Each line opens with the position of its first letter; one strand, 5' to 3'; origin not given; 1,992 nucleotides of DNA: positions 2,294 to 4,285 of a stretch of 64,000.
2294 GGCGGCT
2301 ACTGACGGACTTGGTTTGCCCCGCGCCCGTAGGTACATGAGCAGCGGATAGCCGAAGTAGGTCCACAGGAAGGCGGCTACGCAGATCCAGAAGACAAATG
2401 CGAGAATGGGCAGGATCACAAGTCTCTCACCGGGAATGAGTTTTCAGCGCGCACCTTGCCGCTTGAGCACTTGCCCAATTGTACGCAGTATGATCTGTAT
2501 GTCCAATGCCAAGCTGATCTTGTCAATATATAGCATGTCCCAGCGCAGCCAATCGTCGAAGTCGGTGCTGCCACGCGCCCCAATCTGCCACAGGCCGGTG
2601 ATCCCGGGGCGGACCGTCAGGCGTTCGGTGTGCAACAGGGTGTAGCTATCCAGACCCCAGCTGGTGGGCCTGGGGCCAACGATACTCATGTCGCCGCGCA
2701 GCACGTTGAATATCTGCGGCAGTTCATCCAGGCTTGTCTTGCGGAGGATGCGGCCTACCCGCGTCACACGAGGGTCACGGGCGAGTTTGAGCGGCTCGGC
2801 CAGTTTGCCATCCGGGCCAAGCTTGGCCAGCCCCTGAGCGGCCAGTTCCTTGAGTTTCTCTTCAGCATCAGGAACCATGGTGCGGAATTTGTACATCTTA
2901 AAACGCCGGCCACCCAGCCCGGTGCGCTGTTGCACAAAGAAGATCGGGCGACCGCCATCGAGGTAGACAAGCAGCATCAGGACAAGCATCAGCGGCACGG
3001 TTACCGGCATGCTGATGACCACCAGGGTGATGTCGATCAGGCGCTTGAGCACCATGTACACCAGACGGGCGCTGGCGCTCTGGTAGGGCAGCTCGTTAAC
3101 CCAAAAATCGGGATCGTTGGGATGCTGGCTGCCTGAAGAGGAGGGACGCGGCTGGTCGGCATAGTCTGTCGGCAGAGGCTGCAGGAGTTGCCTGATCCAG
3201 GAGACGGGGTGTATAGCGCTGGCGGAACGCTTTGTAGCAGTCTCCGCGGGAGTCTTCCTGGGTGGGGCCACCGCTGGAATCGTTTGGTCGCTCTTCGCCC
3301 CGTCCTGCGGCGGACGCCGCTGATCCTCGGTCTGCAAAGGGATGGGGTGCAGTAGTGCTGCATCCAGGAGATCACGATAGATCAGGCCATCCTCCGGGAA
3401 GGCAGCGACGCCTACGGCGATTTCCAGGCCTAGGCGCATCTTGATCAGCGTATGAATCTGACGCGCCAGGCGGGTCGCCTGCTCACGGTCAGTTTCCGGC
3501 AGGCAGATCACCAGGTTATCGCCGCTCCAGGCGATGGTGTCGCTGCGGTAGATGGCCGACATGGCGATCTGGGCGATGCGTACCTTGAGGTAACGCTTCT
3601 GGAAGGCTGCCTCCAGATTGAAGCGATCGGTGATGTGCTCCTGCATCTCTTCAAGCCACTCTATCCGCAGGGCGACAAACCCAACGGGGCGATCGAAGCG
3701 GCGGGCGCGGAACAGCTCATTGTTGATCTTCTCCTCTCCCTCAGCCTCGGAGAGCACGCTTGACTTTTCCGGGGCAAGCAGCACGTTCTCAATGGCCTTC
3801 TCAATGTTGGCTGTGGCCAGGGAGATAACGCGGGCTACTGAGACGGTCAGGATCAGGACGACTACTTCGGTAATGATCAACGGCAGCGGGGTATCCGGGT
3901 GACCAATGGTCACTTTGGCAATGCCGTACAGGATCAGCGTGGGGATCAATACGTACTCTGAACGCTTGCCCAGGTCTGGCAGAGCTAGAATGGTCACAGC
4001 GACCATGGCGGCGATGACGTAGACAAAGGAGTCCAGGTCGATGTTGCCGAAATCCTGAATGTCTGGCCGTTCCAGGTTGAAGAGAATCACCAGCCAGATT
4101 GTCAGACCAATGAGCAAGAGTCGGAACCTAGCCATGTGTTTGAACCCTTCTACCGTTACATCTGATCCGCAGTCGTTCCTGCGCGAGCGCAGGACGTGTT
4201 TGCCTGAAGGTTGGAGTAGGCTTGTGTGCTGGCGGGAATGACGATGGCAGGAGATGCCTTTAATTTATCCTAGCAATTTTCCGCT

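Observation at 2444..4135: YdaK-like module (4 TM + dead GGDEF) fused to the priming phosphoglycosyl transferase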

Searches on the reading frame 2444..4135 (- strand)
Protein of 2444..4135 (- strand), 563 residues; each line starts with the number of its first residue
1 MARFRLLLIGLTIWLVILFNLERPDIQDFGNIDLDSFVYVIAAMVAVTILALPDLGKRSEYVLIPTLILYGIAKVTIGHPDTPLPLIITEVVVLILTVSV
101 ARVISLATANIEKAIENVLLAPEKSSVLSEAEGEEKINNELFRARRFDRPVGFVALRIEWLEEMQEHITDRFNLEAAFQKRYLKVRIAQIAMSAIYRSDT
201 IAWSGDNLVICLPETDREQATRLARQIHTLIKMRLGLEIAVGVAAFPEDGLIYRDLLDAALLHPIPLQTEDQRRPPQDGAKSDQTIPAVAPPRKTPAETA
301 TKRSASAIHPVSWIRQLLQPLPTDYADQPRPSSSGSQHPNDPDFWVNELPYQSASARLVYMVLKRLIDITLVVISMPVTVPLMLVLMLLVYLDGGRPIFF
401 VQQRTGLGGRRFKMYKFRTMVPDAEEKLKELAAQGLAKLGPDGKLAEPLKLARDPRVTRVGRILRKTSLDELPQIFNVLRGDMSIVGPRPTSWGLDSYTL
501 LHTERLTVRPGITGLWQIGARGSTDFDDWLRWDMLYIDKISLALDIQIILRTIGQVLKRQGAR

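Call 3: search_protein_families(library=pfam, proteins=[window:2444-4135:-], max_evalue=1)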
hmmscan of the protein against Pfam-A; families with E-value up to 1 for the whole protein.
window:2444-4135:- (563 aa): 4 families
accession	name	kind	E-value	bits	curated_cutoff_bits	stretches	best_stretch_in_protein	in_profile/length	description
PF02397.22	Bac_transf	-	2.1e-63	213.6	27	1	364-558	1-179/179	Bacterial sugar transferase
PF00990.26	GGDEF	-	0.0027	17.9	23.8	1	186-259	61-146/161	Diguanylate cyclase, GGDEF domain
PF17853.6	GGDEF_2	-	0.024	15.3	24.5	1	183-242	37-94/116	GGDEF-like domain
PF07416.16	Crinivirus_P26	-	0.3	11.2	25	1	520-553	82-115/227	Crinivirus P26 protein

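Call 4: search_protein_families(library=ncbifam, proteins=[window:2444-4135:-], max_evalue=1)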
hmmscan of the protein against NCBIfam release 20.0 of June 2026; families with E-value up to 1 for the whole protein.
window:2444-4135:- (563 aa): 14 families
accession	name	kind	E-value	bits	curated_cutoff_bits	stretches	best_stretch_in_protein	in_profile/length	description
TIGR03025.1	EPS_sugtrans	subfamily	1.7e-76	258.2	295.55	1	355-563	249-445/445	exopolysaccharide biosynthesis polyprenyl glycosylphosphotransferase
TIGR03022.1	WbaP_sugtrans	subfamily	1.7e-66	225.3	403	1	360-563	255-456/456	undecaprenyl-phosphate galactose phosphotransferase WbaP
TIGR03023.1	WcaJ_sugtrans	equivalog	3.8e-59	201.2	410.75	1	359-562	258-452/453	undecaprenyl-phosphate glucose phosphotransferase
NF041877.1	EPS_EpsZ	equivalog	5.6e-55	186.8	800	1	353-562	255-458/459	exopolysaccharide biosynthesis polyisoprenyl-phosphate hexose-1-phosphate transferase EpsZ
NF052601.1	undeca_RfbP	equivalog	1.5e-54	184.8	330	1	357-557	38-236/244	undecaprenyl-phosphate galactose phosphotransferase family protein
TIGR03013.1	EpsB_2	subfamily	5.4e-46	157.6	393.35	1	358-563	249-443/443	TIGR03013 family XrtA/PEP-CTERM system glycosyltransferase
NF011751.0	PRK15204.1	equivalog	2.6e-44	151.6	907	1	355-562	271-475/476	undecaprenyl-phosphate galactose phosphotransferase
NF050817.1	PolSacchBiosHfsE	equivalog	5.3e-36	124.3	750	1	361-557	269-460/467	polysaccharide biosynthesis protein HfsE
NF007518.0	PRK10124.1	equivalog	2.6e-33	115.4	684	1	359-553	269-454/464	undecaprenyl-phosphate glucose phosphotransferase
NF045514.1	glycotran_HepC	equivalog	1.5e-24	86.6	140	1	357-491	110-212/220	heterocyst development glycosyltransferase HepC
NF047654.1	DiguCycDgcRLepto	equivalog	0.00026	20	500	1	90-231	109-239/295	diguanylate cyclase DgcR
TIGR00254.1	GGDEF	domain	0.0013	18.4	37.4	1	136-260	22-149/168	diguanylate cyclase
NF038266.1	diguan_SiaD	equivalog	0.031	13.7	290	1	184-233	152-202/252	biofilm regulation diguanylate cyclase SiaD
NF041729.1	PA1414_fam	equivalog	0.41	10.3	28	1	257-277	19-39/43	PA1414 family protein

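Call 6: search_solved_structures(query=window:2444-4135:-, max_evalue=1, show_alignments=2)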
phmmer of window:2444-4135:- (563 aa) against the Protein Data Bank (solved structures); distinct sequences matched with E-value up to 1: 8.
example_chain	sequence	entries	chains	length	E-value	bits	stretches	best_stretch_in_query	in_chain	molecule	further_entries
8t53_A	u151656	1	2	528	2.2e-42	148.7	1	355-562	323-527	Undecaprenyl-phosphate galactose phosphotransferase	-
30us_A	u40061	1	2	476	1.7e-39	139.1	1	359-562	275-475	UDP-Gal::undecaprenolphosphate Gal-1-P transferase WbaP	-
9s7s_A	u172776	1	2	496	1.9e-39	139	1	359-562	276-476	UDP-Gal::undecaprenolphosphate Gal-1-P transferase WbaP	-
30wc_A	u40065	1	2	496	1.9e-39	139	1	359-562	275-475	Undecaprenyl-phosphate galactose phosphotransferase WbaP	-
9s8l_A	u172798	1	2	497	1.9e-39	139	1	359-562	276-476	UDP-Gal::undecaprenolphosphate Gal-1-P transferase WbaP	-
8g1n_A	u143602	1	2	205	5.9e-34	120.9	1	361-562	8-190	N,N'-diacetylbacilliosaminyl-1-phosphate transferase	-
8e37_B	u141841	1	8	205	1.1e-33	120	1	361-562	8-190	N,N'-diacetylbacilliosaminyl-1-phosphate transferase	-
4urq_U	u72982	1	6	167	1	11.2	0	188-260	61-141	DIGUANYLATE CYCLASE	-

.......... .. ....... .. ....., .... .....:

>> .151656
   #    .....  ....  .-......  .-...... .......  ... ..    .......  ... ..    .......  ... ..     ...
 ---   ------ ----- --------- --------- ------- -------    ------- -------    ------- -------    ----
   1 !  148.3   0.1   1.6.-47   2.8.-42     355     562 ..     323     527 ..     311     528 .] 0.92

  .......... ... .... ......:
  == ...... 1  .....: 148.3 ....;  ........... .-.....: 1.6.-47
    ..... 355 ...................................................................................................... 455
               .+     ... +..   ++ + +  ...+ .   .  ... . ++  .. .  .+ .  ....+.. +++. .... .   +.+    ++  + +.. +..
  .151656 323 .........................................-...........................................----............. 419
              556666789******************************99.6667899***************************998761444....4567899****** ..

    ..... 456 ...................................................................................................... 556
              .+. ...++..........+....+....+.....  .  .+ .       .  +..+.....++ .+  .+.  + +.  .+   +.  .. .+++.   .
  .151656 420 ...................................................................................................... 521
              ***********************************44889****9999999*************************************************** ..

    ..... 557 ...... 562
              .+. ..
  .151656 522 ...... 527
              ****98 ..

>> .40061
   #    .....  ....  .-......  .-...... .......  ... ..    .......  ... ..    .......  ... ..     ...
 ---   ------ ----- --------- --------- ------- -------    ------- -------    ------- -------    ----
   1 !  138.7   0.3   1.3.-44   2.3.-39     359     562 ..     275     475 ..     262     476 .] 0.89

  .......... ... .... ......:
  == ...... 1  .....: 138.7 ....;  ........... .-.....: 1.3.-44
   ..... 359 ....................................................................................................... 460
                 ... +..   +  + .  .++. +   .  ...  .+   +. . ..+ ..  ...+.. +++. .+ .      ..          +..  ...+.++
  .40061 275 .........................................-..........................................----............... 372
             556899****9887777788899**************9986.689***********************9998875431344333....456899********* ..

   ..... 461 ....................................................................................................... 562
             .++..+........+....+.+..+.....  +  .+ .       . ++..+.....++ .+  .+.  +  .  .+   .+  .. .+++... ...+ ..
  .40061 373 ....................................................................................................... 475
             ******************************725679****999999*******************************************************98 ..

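Call 12: find_homologous_proteins(query=window:2444-4135:-, max_evalue=1e-20)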
Query window:2444-4135:- (563 aa): 7486 proteins with E <= 1e-20 among 8000 candidates; the best 120 are listed.
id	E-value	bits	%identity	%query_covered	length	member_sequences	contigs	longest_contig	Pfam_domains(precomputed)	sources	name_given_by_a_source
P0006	0.0e+0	1232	99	100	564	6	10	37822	PF02397.23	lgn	-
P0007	0.0e+0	1084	87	100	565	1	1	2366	PF02397.23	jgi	-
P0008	2.1e-296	1002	83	100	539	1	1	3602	PF02397.23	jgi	-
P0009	8.8e-282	954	77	100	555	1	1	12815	PF02397.23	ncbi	-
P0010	8.8e-275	931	74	100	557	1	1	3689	PF02397.23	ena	-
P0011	2.2e-274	929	74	100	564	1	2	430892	PF02397.23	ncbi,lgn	ncbi:MAG: hypothetical protein Kow0077_03260 [Anaerolineae bacterium]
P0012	8.1e-274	927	74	100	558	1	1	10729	PF02397.23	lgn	-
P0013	6.9e-273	924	74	100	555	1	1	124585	PF02397.23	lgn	-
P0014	1.1e-267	907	73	100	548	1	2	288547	PF02397.23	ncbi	-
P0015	1.5e-258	877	69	100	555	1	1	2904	PF02397.23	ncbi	-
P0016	7.6e-220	749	60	100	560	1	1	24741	PF02397.23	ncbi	ncbi:sugar transferase [Chloroflexota bacterium]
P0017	9.2e-197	673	57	100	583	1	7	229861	PF02397.23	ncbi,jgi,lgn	-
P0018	1.9e-196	672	55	100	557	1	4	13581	PF02397.23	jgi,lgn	jgi:lipopolysaccharide/colanic/teichoic acid biosynthesis glycosyltransferase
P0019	1.4e-186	640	55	97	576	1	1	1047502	PF02397.23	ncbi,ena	-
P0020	4.0e-182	625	51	100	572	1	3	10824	PF02397.23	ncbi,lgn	-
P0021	2.0e-180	619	52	100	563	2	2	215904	PF02397.23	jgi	jgi:lipopolysaccharide/colanic/teichoic acid biosynthesis glycosyltransferase/GGDEF domain-containin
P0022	2.6e-179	616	51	100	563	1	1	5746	PF02397.23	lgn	-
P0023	3.3e-179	615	52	100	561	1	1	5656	PF02397.23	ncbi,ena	-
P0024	4.1e-179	615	51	100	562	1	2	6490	PF02397.23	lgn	-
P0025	5.6e-178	611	52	100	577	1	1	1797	PF02397.23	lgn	-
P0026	1.3e-177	610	51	100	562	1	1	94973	PF02397.23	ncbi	ncbi:MAG: sugar transferase [Anaerolineae bacterium]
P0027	1.5e-177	610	52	100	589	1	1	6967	PF02397.23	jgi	jgi:lipopolysaccharide/colanic/teichoic acid biosynthesis glycosyltransferase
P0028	1.1e-176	607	51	100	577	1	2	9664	PF02397.23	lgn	-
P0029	3.0e-176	605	51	100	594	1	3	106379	PF02397.23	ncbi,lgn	-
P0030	3.4e-176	605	52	100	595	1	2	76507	PF02397.23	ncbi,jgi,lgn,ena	jgi:lipopolysaccharide/colanic/teichoic acid biosynthesis glycosyltransferase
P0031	1.1e-175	604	50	100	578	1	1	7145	PF02397.23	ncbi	-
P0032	4.5e-175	602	52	100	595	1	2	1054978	PF02397.23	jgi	jgi:lipopolysaccharide/colanic/teichoic acid biosynthesis glycosyltransferase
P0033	5.5e-174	598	51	100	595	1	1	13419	PF02397.23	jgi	-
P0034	6.7e-174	598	51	100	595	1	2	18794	PF02397.23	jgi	jgi:lipopolysaccharide/colanic/teichoic acid biosynthesis glycosyltransferase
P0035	1.1e-173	597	51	100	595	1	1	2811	PF02397.23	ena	-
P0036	1.6e-173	596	50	100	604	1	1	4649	PF02397.23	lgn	-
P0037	2.4e-173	596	50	100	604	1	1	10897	PF02397.23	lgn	-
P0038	1.5e-172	593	49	100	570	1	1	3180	PF02397.23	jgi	jgi:lipopolysaccharide/colanic/teichoic acid biosynthesis glycosyltransferase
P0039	2.6e-172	592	51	100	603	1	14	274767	PF02397.23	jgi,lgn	jgi:lipopolysaccharide/colanic/teichoic acid biosynthesis glycosyltransferase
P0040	7.0e-172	591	50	100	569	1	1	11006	PF02397.23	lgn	-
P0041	7.7e-172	591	51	100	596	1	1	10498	PF02397.23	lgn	-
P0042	1.8e-171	590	48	100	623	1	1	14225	PF02397.23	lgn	-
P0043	7.1e-171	588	50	100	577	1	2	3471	PF02397.23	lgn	-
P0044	3.7e-170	585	49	100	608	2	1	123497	PF02397.23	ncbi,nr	ncbi:MAG: sugar transferase [Anaerolineae bacterium]|nr:sugar transferase [Anaerolineae bacterium]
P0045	1.3e-169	583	50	100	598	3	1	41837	PF02397.23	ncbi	-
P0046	2.2e-169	583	50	100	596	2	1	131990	PF02397.23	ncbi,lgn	ncbi:MAG: sugar transferase [Aggregatilineales bacterium]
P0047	2.6e-169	583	49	100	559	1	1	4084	PF02397.23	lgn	-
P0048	1.8e-166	573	48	100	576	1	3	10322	PF02397.23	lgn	-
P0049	4.3e-166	572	49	100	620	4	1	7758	PF02397.23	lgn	-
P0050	4.3e-166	572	45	100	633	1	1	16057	PF02397.23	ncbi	-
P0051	5.8e-166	571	48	100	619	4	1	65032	PF02397.23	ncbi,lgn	-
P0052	1.9e-165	570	49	100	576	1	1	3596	PF02397.23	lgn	-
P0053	2.4e-165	569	49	100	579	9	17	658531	PF02397.23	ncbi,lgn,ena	-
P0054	5.5e-165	568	49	100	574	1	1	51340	PF02397.23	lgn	-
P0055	2.8e-164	566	48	100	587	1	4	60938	PF02397.23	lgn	-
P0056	2.6e-163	563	50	100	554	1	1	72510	PF02397.23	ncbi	ncbi:MAG: sugar transferase [Anaerolineae bacterium]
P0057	9.4e-162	558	47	100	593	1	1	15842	PF02397.23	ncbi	-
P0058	1.2e-161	557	48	100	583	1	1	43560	PF02397.23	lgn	-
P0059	3.0e-161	556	45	100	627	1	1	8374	PF02397.23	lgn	-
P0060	3.2e-161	556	46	100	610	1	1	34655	PF02397.23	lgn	-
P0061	4.2e-161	555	50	92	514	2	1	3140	PF02397.23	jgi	jgi:lipopolysaccharide/colanic/teichoic acid biosynthesis glycosyltransferase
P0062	5.4e-161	555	47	100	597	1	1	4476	PF02397.23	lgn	-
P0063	9.2e-161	554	46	100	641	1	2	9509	PF02397.23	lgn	-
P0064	2.8e-160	553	70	41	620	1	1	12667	PF02397.23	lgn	-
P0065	1.5e-159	550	49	100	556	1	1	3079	PF02397.23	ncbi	ncbi:MAG: sugar transferase [Chloroflexota bacterium]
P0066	1.8e-159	550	45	100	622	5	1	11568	PF02397.23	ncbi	-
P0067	3.3e-159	549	48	100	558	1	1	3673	PF02397.23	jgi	jgi:lipopolysaccharide/colanic/teichoic acid biosynthesis glycosyltransferase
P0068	1.1e-158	547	69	41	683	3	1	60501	PF02397.23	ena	-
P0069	1.4e-158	547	45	100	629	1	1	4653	PF02397.23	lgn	-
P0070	2.0e-158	547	44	100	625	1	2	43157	PF02397.23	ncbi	ncbi:MAG: sugar transferase [Aggregatilineales bacterium]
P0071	3.4e-158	546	46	100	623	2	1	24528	PF02397.23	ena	-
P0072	1.6e-157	544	68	41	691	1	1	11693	PF02397.23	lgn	-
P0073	9.8e-156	538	68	40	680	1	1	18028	PF02397.23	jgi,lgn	jgi:lipopolysaccharide/colanic/teichoic acid biosynthesis glycosyltransferase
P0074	4.9e-154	532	48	95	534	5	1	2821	PF02397.23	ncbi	ncbi:MAG: sugar transferase, partial [Chloroflexota bacterium]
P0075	1.6e-153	530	45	100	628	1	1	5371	PF02397.23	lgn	-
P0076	1.0e-152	528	46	100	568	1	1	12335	PF02397.23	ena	-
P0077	1.2e-152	528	47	100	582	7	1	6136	PF02397.23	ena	-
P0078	4.2e-152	526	46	100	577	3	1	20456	PF02397.23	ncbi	-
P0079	1.3e-151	524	47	100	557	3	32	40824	PF02397.23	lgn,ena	-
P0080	1.0e-150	521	45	100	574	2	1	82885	PF02397.23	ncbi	-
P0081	1.5e-150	521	46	100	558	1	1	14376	PF02397.23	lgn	-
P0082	1.8e-150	520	46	100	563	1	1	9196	PF02397.23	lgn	-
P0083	2.9e-150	520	45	100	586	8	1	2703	PF02397.23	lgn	-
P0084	9.0e-150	518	46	100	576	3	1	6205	PF02397.23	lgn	-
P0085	2.9e-149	516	46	100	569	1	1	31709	PF02397.23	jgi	jgi:lipopolysaccharide/colanic/teichoic acid biosynthesis glycosyltransferase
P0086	8.4e-149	515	45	100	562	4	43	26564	PF02397.23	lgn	-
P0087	9.8e-149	515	46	100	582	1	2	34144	PF02397.23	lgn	-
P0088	1.8e-148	514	45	100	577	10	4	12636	PF02397.23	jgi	-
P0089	3.2e-148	513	45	100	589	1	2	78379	PF02397.23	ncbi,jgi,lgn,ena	ncbi:MAG: sugar transferase [Phototrophicaceae bacterium]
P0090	6.7e-148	512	46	100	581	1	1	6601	PF02397.23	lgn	-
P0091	2.5e-146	507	46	100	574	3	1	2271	PF02397.23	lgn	-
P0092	2.6e-146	507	45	100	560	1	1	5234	PF02397.23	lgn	-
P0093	3.4e-146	506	45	100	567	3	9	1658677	PF02397.23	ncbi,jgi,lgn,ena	jgi:lipopolysaccharide/colanic/teichoic acid biosynthesis glycosyltransferase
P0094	4.4e-146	506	47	100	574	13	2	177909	PF02397.23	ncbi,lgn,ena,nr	ncbi:MAG TPA: sugar transferase [Aggregatilineaceae bacterium]|nr:sugar transferase [Aggregatilineac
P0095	7.2e-146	505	45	98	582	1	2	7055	PF02397.23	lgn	-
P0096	8.5e-145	502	44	100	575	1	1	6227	PF02397.23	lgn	-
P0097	5.9e-144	499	44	100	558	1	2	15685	PF02397.23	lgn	-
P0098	6.5e-144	499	43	100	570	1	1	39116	PF02397.23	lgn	-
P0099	8.6e-144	498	45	100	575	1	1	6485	PF02397.23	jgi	-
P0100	1.1e-143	498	45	100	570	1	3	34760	PF02397.23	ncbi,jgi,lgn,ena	-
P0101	9.8e-143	495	45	100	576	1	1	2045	PF02397.23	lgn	-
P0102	1.0e-142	495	45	93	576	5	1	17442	PF02397.23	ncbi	-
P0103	1.1e-142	495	45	100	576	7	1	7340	PF02397.23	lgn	-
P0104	1.2e-142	494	45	93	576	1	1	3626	PF02397.23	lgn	-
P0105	1.7e-142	494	44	98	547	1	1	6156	PF02397.23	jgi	jgi:lipopolysaccharide/colanic/teichoic acid biosynthesis glycosyltransferase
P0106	1.8e-141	491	44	100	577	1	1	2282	PF02397.23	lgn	-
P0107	8.2e-141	488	44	100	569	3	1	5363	PF02397.23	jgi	jgi:lipopolysaccharide/colanic/teichoic acid biosynthesis glycosyltransferase/GGDEF domain-containin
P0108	1.3e-140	488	43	100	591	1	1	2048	PF02397.23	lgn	-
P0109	1.5e-140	488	44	98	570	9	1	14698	PF02397.23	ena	-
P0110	2.3e-137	477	42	98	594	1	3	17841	PF02397.23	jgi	jgi:lipopolysaccharide/colanic/teichoic acid biosynthesis glycosyltransferase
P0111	5.7e-137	476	43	98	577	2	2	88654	PF02397.23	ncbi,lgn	-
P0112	1.3e-135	471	46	89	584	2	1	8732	PF02397.23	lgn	-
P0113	1.5e-135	471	42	98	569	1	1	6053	PF02397.23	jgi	-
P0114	3.0e-135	470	42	100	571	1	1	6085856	PF02397.23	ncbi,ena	-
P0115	6.6e-135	469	41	100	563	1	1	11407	PF02397.23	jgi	jgi:lipopolysaccharide/colanic/teichoic acid biosynthesis glycosyltransferase/GGDEF domain-containin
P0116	6.7e-134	466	42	98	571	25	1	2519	PF02397.23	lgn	-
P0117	1.7e-133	464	43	100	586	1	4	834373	PF02397.23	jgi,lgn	-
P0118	3.9e-133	463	43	100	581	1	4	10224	PF02397.23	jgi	jgi:lipopolysaccharide/colanic/teichoic acid biosynthesis glycosyltransferase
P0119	1.5e-132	461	41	100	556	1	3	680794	PF02397.23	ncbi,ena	-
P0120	8.4e-132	459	44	100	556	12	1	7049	PF02397.23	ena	-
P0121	5.1e-129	450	41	99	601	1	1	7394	PF02397.23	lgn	-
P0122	1.1e-128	448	40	100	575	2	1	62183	PF02397.23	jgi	jgi:lipopolysaccharide/colanic/teichoic acid biosynthesis glycosyltransferase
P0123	7.4e-128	446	40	100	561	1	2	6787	PF02397.23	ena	-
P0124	7.9e-128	446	42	100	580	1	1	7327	PF02397.23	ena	-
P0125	2.7e-127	444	40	100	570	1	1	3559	PF02397.23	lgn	-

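Call 23: find_encoding_contigs(protein=P0114, flank=10000, max_places=2)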
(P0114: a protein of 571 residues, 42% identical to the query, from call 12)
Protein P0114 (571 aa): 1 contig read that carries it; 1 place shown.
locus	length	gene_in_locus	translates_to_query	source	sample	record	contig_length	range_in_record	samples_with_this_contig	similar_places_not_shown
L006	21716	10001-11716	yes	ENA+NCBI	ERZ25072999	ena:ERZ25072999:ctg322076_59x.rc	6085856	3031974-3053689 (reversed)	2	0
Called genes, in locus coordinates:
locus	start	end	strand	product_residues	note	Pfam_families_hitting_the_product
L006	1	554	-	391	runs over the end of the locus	PF15632:ATPgrasp_Ter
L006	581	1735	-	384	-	PF00535:Glycos_transf_2, PF13641:Glyco_tranf_2_3, PF13632:Glyco_trans_2_3 (weak)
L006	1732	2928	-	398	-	PF13439:Glyco_transf_4, PF20706:GT4-conflict, PF00534:Glycos_transf_1, PF13692:Glyco_trans_1_4, PF13524:Glyco_trans_1_2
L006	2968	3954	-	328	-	PF01522:Polysacc_deac_1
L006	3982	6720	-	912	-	-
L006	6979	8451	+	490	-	-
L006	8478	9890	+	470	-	-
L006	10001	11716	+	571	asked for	PF02397:Bac_transf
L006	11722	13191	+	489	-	PF04932:Wzy_C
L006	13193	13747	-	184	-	PF05685:Uma2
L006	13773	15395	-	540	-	PF00128:Alpha-amylase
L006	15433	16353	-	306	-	PF00528:BPD_transp_1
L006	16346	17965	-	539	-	PF16296:TM_PBP2_N, PF00528:BPD_transp_1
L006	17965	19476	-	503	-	PF01547:SBP_bac_1, PF13416:SBP_bac_8, PF22058:X25_BaPul_like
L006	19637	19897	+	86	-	PF13376:OmdA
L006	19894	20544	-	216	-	PF16912:Glu_dehyd_C, PF00107:ADH_zinc_N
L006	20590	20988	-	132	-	PF13751:DDE_Tnp_1_6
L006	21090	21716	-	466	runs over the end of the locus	-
